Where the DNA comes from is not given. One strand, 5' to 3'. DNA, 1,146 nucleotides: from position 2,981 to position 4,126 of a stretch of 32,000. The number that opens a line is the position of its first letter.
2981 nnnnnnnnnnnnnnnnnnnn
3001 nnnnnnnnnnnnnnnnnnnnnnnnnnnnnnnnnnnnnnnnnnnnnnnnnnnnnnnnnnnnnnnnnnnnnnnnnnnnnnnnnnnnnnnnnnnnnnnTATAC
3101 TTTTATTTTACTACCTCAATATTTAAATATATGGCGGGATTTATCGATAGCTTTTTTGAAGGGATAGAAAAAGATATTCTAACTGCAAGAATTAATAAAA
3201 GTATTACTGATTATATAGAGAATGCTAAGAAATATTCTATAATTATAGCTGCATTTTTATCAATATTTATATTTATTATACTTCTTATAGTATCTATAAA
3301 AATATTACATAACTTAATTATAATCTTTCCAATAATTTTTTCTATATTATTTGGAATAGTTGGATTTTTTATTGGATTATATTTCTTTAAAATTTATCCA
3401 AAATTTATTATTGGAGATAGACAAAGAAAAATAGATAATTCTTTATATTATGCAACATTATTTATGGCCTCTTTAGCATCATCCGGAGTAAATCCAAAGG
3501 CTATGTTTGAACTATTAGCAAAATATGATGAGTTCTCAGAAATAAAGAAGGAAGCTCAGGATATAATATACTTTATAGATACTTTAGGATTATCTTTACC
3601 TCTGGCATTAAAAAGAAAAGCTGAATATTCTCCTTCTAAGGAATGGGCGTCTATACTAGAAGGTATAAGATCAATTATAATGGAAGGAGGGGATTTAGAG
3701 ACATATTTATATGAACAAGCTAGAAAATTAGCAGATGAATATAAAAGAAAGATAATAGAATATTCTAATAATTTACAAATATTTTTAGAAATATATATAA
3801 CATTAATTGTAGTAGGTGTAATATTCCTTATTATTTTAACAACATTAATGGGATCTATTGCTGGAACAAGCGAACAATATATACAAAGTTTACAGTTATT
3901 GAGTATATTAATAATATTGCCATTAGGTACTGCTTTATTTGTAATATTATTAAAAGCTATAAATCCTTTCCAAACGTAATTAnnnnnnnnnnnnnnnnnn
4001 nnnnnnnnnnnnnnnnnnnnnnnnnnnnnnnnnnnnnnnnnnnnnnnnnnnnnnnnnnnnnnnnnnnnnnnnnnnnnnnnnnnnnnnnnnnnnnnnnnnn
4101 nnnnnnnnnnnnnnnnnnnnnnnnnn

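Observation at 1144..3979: FlaJ/TadC platform protein encoded as two single-domain halves transcribed head-to-head, with a co-oriented pilin-like gene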

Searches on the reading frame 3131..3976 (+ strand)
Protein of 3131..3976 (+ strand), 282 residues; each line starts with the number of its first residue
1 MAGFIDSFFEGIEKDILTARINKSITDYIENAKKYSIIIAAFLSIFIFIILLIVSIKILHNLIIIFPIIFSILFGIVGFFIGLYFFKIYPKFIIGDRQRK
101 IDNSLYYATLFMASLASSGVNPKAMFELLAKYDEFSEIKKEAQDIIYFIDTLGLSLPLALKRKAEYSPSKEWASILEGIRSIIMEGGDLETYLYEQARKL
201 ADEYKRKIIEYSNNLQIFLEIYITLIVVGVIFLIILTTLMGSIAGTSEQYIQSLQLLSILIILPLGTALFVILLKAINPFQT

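Call 3: search_protein_families(library=pfam, proteins=[window:3131-3976:+], max_evalue=1)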
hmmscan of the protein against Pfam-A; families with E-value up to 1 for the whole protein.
window:3131-3976:+ (282 aa): 6 families
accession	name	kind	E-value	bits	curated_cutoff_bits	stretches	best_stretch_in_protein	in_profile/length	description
PF00482.28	T2SSF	-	5.7e-14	52.6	25.2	1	111-236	4-124/125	Type II secretion system (T2SS), protein F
PF20990.2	DUF2207_C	-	0.016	15.4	33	1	7-86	109-186/247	Predicted membrane protein (DUF2207) C-terminal domain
PF00847.26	AP2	-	0.11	13.3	33.3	1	189-209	32-52/54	AP2 domain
PF00122.25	E1-E2_ATPase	-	0.3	11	28.1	1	190-274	91-172/181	E1-E2 ATPase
PF19853.4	DUF6328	-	0.63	10.5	26.3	0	203-261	81-139/142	Family of unknown function (DUF6328)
PF20185.3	DUF6548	-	0.86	9.9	27.3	0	195-237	119-161/164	Family of unknown function (DUF6548)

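Call 4: search_protein_families(library=ncbifam, proteins=[window:3131-3976:+], max_evalue=1)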
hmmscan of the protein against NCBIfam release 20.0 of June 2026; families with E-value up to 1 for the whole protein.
window:3131-3976:+ (282 aa): 7 families
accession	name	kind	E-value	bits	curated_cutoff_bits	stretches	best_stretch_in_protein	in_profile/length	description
NF004704.2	PRK06041.1-2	equivalog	4.3e-24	85.1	550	1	35-262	13-235/555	archaellar assembly protein ArlJ/FlaJ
NF004705.1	PRK06041.1-3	equivalog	1.1e-15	57.6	400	1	100-273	2-173/465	archaellar assembly protein ArlJ/FlaJ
NF053673.1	bindosome_BasF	exception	7.4e-11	41.3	1300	1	39-240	142-340/656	bindosome assembly system membrane anchoring protein BasF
NF046075.1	UpsF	equivalog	7.6e-08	31.6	400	1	17-273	8-244/484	membrane pilin protein UpsF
NF046000.1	MAG1210_fam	subfamily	0.021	13.5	275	2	202-279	46-122/550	MAG1210 family protein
NF045974.1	conju_CD1108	subfamily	0.21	11.3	100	0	19-60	38-79/190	CD1108 family mobile element protein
NF041560.1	T6SS_Burk_ExIF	subfamily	0.36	10.5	90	1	18-91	114-187/234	putative type VI secretion system effector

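Call 11: find_homologous_proteins(query=window:3131-3976:+, max_evalue=0.001)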
Query window:3131-3976:+ (282 aa): 46 proteins with E <= 0.001 among 5596 candidates.
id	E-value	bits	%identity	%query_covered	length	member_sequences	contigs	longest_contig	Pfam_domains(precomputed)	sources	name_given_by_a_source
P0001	2.1e-168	577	100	100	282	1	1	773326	PF00482.29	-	-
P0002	1.9e-127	442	75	100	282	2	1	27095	PF00482.29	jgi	jgi:flagellar protein FlaJ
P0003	6.9e-113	395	79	83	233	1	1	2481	PF00482.29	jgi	jgi:flagellar protein FlaJ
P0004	1.0e-106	374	67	100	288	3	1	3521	PF00482.29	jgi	-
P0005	1.8e-106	374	67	100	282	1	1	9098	PF00482.29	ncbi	-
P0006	9.3e-105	368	65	100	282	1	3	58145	PF00482.29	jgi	-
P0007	2.0e-104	367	63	100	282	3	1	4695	PF00482.29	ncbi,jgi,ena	-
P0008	3.5e-104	366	65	100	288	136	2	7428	PF00482.29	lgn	-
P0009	8.4e-104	365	64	99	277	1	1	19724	PF00482.29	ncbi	ncbi:MAG: type II secretion system F family protein [Nanopusillaceae archaeon]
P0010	2.1e-103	364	63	100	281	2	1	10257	PF00482.29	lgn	-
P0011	1.9e-102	360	63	100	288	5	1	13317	PF00482.29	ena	-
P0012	1.6e-81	292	50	98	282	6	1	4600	PF00482.29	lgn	-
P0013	2.0e-81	291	50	100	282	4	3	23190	PF00482.29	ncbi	ncbi:MAG: type II secretion system F family protein [Nanopusillaceae archaeon]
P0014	7.0e-80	286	51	97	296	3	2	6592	PF00482.29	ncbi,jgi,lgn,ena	-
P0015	1.5e-79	285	53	98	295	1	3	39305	PF00482.29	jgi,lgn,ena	-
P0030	3.2e-33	134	33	98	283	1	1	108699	PF00482.29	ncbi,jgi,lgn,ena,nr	ncbi:MAG: type II secretion system F family protein [Nanoarchaeota archaeon]|nr:type II secretion sy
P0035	4.7e-31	126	31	99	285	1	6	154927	PF00482.29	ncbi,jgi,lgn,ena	-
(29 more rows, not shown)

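Call 12: find_encoding_contigs(protein=P0030, flank=10000, max_places=2)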
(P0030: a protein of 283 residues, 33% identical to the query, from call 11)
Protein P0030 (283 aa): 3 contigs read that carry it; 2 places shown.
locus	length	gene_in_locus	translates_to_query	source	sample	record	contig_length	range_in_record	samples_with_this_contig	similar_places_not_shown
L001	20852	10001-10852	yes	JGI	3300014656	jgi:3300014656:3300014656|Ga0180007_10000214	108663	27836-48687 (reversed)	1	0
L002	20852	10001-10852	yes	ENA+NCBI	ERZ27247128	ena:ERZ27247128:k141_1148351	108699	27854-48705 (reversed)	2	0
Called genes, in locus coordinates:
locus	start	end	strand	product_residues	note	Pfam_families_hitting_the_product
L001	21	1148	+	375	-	PF22023:Pus10_THUMP_arc, PF21238:Pus10_C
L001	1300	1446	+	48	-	PF01157:Ribosomal_L21e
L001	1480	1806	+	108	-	PF03874:RNA_pol_Rpb4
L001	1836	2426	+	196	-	PF04919:DUF655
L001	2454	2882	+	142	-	PF00571:CBS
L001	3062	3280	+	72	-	-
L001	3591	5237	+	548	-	PF00118:Cpn60_TCP1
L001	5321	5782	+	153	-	-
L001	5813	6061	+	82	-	-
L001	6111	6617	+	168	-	-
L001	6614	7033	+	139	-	-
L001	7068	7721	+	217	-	-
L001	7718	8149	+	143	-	PF23928:DUF7266 (weak)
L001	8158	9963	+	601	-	PF00437:T2SSE, PF27713:UCP018868 (faint), PF23989:PilB3_C (faint)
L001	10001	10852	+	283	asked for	PF00482:T2SSF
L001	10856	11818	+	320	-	PF00482:T2SSF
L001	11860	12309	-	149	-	-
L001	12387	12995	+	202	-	-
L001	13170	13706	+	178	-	-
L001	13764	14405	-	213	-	-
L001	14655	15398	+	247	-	-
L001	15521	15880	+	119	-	-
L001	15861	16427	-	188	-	-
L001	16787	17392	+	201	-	-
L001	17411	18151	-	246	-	PF00142:Fer4_NifH (faint), PF01656:CbiA, PF02374:ArsA_ATPase (faint), PF06564:CBP_BcsQ, PF10609:ParA, PF13614:AAA_31, PF13500:AAA_26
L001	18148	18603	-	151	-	PF13412:HTH_24 (weak)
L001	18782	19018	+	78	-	-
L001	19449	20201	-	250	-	-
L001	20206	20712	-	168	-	-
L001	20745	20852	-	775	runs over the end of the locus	PF10633:NPCBM_assoc (weak)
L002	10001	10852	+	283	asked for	PF00482:T2SSF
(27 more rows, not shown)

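Call 13: find_encoding_contigs(protein=P0035, flank=10000, max_places=2)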
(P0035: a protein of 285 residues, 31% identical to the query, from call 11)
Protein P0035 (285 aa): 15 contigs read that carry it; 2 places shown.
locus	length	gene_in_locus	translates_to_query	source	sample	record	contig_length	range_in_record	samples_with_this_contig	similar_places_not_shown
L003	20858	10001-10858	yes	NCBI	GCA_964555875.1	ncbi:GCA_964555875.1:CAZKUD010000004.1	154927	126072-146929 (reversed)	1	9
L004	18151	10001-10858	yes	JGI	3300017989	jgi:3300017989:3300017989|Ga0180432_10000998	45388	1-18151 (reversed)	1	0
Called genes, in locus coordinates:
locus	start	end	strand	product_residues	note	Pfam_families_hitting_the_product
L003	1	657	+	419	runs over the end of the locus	-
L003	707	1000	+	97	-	PF01157:Ribosomal_L21e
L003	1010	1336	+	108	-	PF03874:RNA_pol_Rpb4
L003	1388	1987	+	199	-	PF04919:DUF655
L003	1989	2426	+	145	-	PF00571:CBS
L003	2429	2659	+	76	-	-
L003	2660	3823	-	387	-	PF00586:AIRS (weak)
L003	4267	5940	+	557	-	PF00118:Cpn60_TCP1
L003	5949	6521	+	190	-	-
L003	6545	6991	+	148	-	-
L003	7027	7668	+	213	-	-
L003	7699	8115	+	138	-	PF23928:DUF7266 (weak)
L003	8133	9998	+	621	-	PF00437:T2SSE, PF23989:PilB3_C (weak)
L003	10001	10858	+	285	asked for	PF00482:T2SSF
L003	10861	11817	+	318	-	PF00482:T2SSF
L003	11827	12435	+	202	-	-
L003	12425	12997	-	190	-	PF13412:HTH_24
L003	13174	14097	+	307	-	PF08443:RimK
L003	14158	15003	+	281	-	PF05552:MS_channel_1st_1 (weak), PF00924:MS_channel_2nd (weak)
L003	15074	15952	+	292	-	-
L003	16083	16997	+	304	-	PF01261:AP_endonuc_2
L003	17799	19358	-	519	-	PF00133:tRNA-synt_1 (faint), PF01406:tRNA-synt_1e (faint), PF01921:tRNA-synt_1f, PF09334:tRNA-synt_1g (faint), PF19269:Anticodon_2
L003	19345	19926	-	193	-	PF04079:SMC_ScpB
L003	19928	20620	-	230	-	PF02616:SMC_ScpA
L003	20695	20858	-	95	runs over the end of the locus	-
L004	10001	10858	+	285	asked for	PF00482:T2SSF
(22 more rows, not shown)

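Call 14: find_encoding_contigs(protein=P0013, flank=10000, max_places=2)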
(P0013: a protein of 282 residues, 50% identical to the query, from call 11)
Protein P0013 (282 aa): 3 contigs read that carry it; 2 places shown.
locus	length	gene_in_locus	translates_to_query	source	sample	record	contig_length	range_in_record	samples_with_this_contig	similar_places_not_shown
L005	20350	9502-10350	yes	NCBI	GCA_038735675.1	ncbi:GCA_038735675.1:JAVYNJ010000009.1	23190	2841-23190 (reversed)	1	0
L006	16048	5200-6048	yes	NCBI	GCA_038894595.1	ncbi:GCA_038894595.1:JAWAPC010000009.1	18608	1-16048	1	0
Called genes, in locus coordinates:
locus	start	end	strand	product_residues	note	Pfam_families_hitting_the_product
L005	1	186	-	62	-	?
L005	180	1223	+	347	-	-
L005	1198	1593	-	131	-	PF01092:Ribosomal_S6e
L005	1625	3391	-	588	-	PF00009:GTP_EFTU, PF01926:MMR_HSR1 (weak), PF03144:GTP_EFTU_D2 (faint), PF11987:IF-2, PF14578:GTP_EFTU_D4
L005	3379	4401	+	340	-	PF00152:tRNA-synt_2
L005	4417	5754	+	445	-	PF01336:tRNA_anti-codon, PF00152:tRNA-synt_2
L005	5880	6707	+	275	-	-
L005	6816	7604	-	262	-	PF00483:NTP_transferase, PF12804:NTP_transf_3 (weak)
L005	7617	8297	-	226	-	-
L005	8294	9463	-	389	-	PF00482:T2SSF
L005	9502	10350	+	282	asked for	PF00482:T2SSF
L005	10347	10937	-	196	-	-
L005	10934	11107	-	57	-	PF01246:Ribosomal_L24e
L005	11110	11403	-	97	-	PF01200:Ribosomal_S28e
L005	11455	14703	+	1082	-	-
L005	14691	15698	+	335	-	PF00953:Glycos_transf_4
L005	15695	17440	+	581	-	PF01943:Polysacc_synt, PF13440:Polysacc_synt_3 (weak)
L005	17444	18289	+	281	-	PF00294:PfkB (weak)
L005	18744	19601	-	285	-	PF01917:Flagellin_arch-type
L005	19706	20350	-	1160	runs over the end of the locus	?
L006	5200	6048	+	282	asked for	PF00482:T2SSF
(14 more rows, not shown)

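Call 20: find_encoding_contigs(protein=P0001, flank=10000, max_places=3)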
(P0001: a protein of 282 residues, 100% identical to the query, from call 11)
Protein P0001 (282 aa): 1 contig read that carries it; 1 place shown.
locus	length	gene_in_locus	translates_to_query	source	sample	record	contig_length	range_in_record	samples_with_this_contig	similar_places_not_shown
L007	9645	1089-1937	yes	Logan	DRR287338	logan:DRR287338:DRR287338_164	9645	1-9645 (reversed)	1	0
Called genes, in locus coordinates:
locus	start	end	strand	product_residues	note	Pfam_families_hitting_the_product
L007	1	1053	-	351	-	?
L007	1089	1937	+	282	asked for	PF00482:T2SSF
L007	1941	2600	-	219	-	-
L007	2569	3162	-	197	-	PF00334:NDK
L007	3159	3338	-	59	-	PF01246:Ribosomal_L24e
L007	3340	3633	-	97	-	PF01200:Ribosomal_S28e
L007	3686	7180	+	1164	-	-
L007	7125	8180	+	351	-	PF00953:Glycos_transf_4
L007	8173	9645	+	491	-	?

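Call 25: find_homologous_proteins(query=A1, max_evalue=1e-20)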
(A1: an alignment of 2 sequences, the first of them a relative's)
Query A1 (2 sequences) (601 aa, profile of the alignment): 7840 proteins with E <= 1e-20 among 8000 candidates; the best 120 are listed.
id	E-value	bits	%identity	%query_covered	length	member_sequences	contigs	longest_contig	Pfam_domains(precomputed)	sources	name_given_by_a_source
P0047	0.0e+0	1287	59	84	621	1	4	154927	PF23989.1,PF00437.27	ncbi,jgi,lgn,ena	-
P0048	0.0e+0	1262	100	100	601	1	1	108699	PF23989.1,PF00437.27,PF27713.1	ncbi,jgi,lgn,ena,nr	ncbi:MAG: type II/IV secretion system ATPase subunit [Nanoarchaeota archaeon]|nr:type II/IV secretio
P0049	0.0e+0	1144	60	86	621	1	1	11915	PF23989.1,PF00437.27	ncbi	ncbi:MAG: type II/IV secretion system ATPase subunit [Candidatus Aenigmarchaeota archaeon]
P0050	0.0e+0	1044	58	89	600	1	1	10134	PF23989.1,PF00437.27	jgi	jgi:flagellar protein FlaI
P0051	3.4e-277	939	62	83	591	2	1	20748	PF23989.1,PF00437.27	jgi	-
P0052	5.3e-273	925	61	86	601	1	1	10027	PF23989.1,PF00437.27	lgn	-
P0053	1.4e-271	921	58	100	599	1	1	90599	PF23989.1,PF00437.27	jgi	jgi:flagellar protein FlaI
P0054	4.8e-271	919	66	84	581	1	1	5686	PF23989.1,PF00437.27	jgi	jgi:flagellar protein FlaI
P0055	3.3e-270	916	58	91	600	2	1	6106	PF23989.1,PF00437.27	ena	-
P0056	1.2e-264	898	56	91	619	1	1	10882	PF00437.27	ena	-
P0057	1.7e-264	897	58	99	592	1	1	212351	PF23989.1,PF00437.27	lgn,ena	-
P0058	6.0e-264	896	61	83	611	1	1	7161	PF00437.27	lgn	-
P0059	1.4e-262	891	60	87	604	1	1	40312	PF23989.1,PF00437.27,PF27713.1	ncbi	-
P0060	1.9e-262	891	60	86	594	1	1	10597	PF23989.1,PF00437.27,PF27713.1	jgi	-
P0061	2.7e-262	890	61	83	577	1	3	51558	PF00437.27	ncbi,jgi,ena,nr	ncbi:MAG: type IV secretion system protein VirB11 [Candidatus Aenigmatarchaeota archaeon]|nr:MAG: ty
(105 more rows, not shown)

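Call 26: search_protein_representatives(protein=window:3131-3976:+)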
Query: 282 residues. Proteins with E-value up to 0.001 (for the whole library): 1532; up to 1e-10: 847; up to 1e-30: 48. The best 150 are listed.
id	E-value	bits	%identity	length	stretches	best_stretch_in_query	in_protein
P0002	6.2e-128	442.2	75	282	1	1-282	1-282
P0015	4.7e-80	285.3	53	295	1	6-281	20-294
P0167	1.2e-57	211.9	45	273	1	7-282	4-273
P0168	8.4e-51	189.4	40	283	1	18-282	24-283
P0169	2.1e-49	184.8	39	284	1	16-281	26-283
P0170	2.9e-45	171.3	38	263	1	32-282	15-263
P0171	6.7e-43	163.5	33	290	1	4-279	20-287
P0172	1.4e-42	162.5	38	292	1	38-280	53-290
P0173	3.8e-42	161.1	34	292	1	6-281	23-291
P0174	7.9e-42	160.0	35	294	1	8-279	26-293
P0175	1.3e-41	159.3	35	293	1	32-281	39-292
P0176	1.9e-41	158.7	37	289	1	5-280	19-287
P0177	2.9e-41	158.2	35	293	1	18-280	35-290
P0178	5.8e-41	157.2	35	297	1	7-277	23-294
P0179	6.2e-41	157.1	34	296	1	7-279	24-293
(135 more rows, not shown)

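Call 36: find_related_loci(query=A2, collection=genome_contigs, flank=10000)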
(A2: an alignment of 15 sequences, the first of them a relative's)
Query A2 (282 aa) in genome_contigs; peptide patterns used: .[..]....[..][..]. (x = any residue, [..] = any of these).
93 stretches matched a pattern; 87 encode a relative of the query (tblastn E <= 1e-3); the best 80 are kept; 80 distinct loci.
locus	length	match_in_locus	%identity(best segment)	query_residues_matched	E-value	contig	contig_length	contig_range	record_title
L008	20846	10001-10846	75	1-282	1e-109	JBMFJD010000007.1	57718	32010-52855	MAG: Nanopusillaceae archaeon isolate KM4331-08 NODE_7_length_57718_cov_35.924967, whole genome shotgun sequence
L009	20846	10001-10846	67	1-282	1e-106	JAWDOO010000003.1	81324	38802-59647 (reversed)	MAG: Candidatus Nanopusillus sp. isolate RHS.bin.5 NODE_16_length_81324_cov_19.9079, whole genome shotgun sequence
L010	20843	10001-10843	63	1-282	4e-106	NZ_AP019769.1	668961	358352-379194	Nanobdella aerobiophila strain MJ1 chromosome, complete genome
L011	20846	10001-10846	66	1-282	5e-106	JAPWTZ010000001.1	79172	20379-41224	MAG: Candidatus Nanopusillus sp. isolate RSNS15 scaffold_44_c1, whole genome shotgun sequence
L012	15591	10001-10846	66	1-282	2e-105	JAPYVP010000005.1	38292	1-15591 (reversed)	MAG: Candidatus Nanopusillus sp. isolate RSNP5 scaffold_141_c1, whole genome shotgun sequence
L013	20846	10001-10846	66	1-282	1e-105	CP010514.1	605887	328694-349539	Candidatus Nanopusillus acidilobi strain 7A, complete genome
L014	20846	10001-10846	66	1-282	2e-104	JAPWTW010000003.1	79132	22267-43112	MAG: Candidatus Nanopusillus sp. isolate RSNS12 scaffold_45_c1, whole genome shotgun sequence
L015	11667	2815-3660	66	1-282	5e-104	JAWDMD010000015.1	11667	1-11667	MAG: Candidatus Nanopusillus sp. isolate DS.bin.8 NODE_543_length_11667_cov_24.9079, whole genome shotgun sequence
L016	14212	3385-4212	64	3-282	5e-104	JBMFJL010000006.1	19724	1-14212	MAG: Nanopusillaceae archaeon isolate KM4331-16 NODE_6_length_19724_cov_4.864000, whole genome shotgun sequence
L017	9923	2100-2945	66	1-282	1e-103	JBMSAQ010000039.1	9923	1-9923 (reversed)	MAG: Candidatus Nanopusillus sp. isolate Nanopusillus-CON-C-r01 Nanopusillus-CON-C-r01_k141_612503, whole genome shotgun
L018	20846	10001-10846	65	1-282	2e-102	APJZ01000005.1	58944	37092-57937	Candidatus Nanobsidianus stetteri Nst1_C5, whole genome shotgun sequence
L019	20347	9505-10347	50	1-282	2e-84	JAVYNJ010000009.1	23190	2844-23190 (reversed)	MAG: Nanopusillaceae archaeon isolate DRC_201705_bins_67 DRC_201705_bins_67_scaffold_9, whole genome shotgun sequence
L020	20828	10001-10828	47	3-279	1e-72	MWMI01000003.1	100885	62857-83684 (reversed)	MAG: Candidatus Nanoclepta minutus isolate Ncl-1 contig_3, whole genome shotgun sequence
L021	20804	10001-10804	36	9-279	1e-50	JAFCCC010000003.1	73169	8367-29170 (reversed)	MAG: Candidatus Nanohalarchaeota archaeon isolate AB_1215_Bin_137 AB_1215_Bin_137.fna_scaffold_105, whole genome shotgun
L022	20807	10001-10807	36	6-281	5e-50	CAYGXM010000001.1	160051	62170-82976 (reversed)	MAG TPA_asm: Candidatus Woesearchaeota archaeon isolate ERP119294_co3_397 genome assembly, contig: NODE_9_length_160051_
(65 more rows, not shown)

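Call 58: search_solved_structures(query=window:3131-3976:+, max_evalue=1)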
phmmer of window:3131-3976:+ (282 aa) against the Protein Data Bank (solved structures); distinct sequences matched with E-value up to 1: 1.
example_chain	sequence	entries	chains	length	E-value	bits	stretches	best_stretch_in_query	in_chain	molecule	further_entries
8gix_D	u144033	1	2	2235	0.64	12.8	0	152-222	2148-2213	Histone transcription regulator 3 homolog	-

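Call 60: search_protein_families(library=pfam, proteins=[L001:5321-5779:+, L001:6111-6614:+, L001:6614-7030:+, L001:7068-7718:+, L001:7718-8146:+, L001:8158-9960:+, L001:10001-10849:+, L001:10856-11815:+, L001:12387-12992:+], max_evalue=0.01)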
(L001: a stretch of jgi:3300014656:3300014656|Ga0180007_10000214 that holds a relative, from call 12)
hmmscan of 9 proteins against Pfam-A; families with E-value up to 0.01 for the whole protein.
L001:5321-5779:+ (153 aa): 2 families
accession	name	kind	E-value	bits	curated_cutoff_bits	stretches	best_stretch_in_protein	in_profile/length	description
PF05859.17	Mis12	-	4.9e-05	23.6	25.7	1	39-128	114-200/231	Mis12 protein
PF19443.4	DAHL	-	0.0022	18.2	38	1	15-134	44-174/221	DAHL domain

L001:6111-6614:+ (168 aa): 0 families

L001:6614-7030:+ (139 aa): 1 family
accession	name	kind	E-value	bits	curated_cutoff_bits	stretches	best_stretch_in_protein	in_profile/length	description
PF07790.16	Pilin_N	-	0.0099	17.2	25.2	0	11-47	2-37/78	Archaeal Type IV pilin, N-terminal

L001:7068-7718:+ (217 aa): 1 family
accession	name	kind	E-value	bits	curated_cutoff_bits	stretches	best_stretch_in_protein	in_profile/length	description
PF23960.2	DUF7289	-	0.00075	19.5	27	1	4-75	2-73/238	Family of unknown function (DUF7289)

L001:7718-8146:+ (143 aa): 1 family
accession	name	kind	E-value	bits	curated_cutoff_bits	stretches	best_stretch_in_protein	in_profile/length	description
PF23928.1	DUF7266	-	1.2e-05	25.5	27.6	1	4-102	3-104/145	Family of unknown function (DUF7266)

L001:8158-9960:+ (601 aa): 2 families
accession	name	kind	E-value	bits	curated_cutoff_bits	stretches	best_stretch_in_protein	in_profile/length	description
PF00437.27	T2SSE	-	1.2e-31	110.2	24.9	1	253-468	36-257/370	Type II/IV secretion system protein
PF23989.1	PilB3_C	-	1.8e-05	25.2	27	1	534-596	9-71/83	PilB3-like, C-terminal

L001:10001-10849:+ (283 aa): 1 family
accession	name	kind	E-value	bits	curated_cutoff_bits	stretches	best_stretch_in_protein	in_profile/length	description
PF00482.28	T2SSF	-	1.1e-15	58.2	25.2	1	118-241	4-124/125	Type II secretion system (T2SS), protein F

L001:10856-11815:+ (320 aa): 2 families
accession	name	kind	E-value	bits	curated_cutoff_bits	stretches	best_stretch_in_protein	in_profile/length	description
PF00482.28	T2SSF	-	2.1e-14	54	25.2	1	72-199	1-124/125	Type II secretion system (T2SS), protein F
PF16954.10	HRG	-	0.0092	16.8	27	1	181-207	3-29/52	Haem-transporter, endosomal/lysosomal, haem-responsive gene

L001:12387-12992:+ (202 aa): 0 families
